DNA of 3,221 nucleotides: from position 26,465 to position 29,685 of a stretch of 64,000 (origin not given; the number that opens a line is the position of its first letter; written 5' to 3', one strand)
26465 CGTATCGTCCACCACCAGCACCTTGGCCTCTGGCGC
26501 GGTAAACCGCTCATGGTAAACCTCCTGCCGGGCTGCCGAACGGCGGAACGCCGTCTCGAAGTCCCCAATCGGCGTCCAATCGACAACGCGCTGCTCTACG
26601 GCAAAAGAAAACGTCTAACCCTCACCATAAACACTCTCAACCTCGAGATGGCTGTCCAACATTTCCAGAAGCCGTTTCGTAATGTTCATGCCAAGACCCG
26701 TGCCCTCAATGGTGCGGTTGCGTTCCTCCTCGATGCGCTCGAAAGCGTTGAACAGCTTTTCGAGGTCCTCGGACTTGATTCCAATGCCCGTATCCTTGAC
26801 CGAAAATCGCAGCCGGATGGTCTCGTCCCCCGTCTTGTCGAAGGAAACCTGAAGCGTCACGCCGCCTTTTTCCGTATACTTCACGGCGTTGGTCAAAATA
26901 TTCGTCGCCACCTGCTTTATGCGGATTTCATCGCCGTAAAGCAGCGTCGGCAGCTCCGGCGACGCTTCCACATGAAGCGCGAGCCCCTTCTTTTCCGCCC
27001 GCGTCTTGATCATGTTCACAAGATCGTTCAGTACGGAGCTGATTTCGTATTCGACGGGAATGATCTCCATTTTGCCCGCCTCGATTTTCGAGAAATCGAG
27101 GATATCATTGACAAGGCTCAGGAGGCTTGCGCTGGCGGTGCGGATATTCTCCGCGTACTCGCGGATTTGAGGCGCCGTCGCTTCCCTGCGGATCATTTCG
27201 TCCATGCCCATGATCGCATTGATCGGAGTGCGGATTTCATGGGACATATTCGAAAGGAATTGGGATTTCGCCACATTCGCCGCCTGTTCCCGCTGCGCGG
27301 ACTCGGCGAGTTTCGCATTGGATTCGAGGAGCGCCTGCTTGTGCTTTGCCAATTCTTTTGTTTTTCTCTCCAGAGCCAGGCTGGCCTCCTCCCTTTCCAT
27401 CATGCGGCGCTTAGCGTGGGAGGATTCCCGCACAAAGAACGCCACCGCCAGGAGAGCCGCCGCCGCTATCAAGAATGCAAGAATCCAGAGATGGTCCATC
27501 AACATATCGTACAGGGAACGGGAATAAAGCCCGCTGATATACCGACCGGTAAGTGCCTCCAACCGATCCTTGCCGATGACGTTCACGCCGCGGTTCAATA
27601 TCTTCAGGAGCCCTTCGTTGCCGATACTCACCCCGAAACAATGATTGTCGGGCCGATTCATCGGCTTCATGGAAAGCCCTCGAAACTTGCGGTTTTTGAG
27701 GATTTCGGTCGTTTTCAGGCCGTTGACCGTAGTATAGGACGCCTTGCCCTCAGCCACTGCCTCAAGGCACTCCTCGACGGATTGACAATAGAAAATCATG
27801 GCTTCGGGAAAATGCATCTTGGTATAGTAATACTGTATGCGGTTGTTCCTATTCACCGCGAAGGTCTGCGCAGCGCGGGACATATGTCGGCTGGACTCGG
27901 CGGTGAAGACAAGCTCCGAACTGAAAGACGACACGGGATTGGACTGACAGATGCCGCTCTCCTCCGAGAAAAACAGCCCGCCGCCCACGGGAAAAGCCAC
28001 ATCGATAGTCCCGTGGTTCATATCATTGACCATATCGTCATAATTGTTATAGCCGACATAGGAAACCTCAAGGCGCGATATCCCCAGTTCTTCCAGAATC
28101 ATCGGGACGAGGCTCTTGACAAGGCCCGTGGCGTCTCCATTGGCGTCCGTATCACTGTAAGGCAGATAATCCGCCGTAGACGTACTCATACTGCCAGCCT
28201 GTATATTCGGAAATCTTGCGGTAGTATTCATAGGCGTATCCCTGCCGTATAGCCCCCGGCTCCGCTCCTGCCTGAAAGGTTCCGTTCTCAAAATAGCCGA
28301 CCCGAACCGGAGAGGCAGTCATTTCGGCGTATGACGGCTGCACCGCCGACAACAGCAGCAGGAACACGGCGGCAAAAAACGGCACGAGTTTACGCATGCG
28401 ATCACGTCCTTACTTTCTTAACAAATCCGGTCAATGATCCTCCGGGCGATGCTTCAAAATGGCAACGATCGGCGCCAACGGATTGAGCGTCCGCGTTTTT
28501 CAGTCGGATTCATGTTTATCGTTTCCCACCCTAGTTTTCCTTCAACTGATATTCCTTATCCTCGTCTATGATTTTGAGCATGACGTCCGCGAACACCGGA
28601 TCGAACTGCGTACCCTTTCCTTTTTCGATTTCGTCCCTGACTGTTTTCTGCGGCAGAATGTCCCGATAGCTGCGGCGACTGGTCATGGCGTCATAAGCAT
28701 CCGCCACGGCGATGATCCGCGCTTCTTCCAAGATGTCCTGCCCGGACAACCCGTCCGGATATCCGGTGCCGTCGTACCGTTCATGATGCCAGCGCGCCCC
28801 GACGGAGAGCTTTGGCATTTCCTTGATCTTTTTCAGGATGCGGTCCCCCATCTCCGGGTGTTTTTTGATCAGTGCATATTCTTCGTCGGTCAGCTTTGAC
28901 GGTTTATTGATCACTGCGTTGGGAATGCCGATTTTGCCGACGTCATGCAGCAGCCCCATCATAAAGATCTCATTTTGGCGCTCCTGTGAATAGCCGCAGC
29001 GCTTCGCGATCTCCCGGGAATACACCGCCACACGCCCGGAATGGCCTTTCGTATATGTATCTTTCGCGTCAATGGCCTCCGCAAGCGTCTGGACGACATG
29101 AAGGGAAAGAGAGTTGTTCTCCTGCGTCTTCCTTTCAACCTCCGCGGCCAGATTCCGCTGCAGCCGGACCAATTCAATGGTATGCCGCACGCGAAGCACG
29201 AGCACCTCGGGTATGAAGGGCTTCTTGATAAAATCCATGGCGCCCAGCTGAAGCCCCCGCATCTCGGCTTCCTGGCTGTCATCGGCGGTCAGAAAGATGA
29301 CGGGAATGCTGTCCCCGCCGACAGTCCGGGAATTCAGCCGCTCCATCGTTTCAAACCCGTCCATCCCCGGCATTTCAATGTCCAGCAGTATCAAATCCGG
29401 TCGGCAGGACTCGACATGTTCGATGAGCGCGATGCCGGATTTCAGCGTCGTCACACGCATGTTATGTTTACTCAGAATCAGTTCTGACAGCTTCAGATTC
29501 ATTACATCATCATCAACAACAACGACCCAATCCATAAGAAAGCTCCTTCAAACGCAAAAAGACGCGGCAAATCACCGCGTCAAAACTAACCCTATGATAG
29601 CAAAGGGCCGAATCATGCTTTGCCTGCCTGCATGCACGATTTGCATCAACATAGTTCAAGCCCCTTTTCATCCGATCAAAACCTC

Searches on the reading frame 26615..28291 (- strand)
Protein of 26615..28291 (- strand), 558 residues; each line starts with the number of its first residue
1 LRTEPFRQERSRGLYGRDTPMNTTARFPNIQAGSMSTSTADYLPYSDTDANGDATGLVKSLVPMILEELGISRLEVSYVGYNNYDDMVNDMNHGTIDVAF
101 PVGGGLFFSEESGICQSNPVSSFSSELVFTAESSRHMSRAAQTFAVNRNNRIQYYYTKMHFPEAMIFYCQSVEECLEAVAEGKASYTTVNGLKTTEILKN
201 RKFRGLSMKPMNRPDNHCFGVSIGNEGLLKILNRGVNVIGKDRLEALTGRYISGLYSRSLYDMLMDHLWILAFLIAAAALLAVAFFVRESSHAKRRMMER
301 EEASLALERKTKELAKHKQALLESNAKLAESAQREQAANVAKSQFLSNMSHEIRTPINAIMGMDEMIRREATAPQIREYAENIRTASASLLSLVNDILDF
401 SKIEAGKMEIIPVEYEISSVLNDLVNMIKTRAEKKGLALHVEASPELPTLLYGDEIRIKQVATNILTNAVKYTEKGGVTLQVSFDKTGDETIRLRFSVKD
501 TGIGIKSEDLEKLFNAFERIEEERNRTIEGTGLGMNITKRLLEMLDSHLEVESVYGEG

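Call 56: search_protein_families(library=pfam, proteins=[window:26615-28291:-], max_evalue=0.0001)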
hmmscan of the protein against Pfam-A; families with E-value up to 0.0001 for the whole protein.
window:26615-28291:- (558 aa): 2 families
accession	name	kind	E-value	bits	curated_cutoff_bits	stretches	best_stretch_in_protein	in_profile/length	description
PF02518.31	HATPase_c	-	1.9e-21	77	26.4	1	453-558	1-100/111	Histidine kinase-, DNA gyrase B-, and HSP90-like ATPase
PF00512.31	HisKA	-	6.4e-21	74.6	26.9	1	341-406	1-66/66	His Kinase A (phospho-acceptor) domain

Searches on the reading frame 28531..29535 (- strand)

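Call 56: search_protein_families(library=pfam, proteins=[window:28531-29535:-], max_evalue=0.0001)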
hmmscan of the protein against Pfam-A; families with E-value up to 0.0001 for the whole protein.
window:28531-29535:- (334 aa): 4 families
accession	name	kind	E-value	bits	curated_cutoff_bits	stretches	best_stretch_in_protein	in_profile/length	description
PF13487.12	HD_5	-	6.3e-35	120.9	27.2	1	150-313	2-168/170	HD domain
PF00072.30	Response_reg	-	1e-27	96.9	30.2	1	4-116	1-110/111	Response regulator receiver domain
PF01966.28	HD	-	3.1e-20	73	22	1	164-284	3-116/116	HD domain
PF08668.18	HDOD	-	2.8e-08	33.9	22.9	1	161-221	94-164/196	HDOD domain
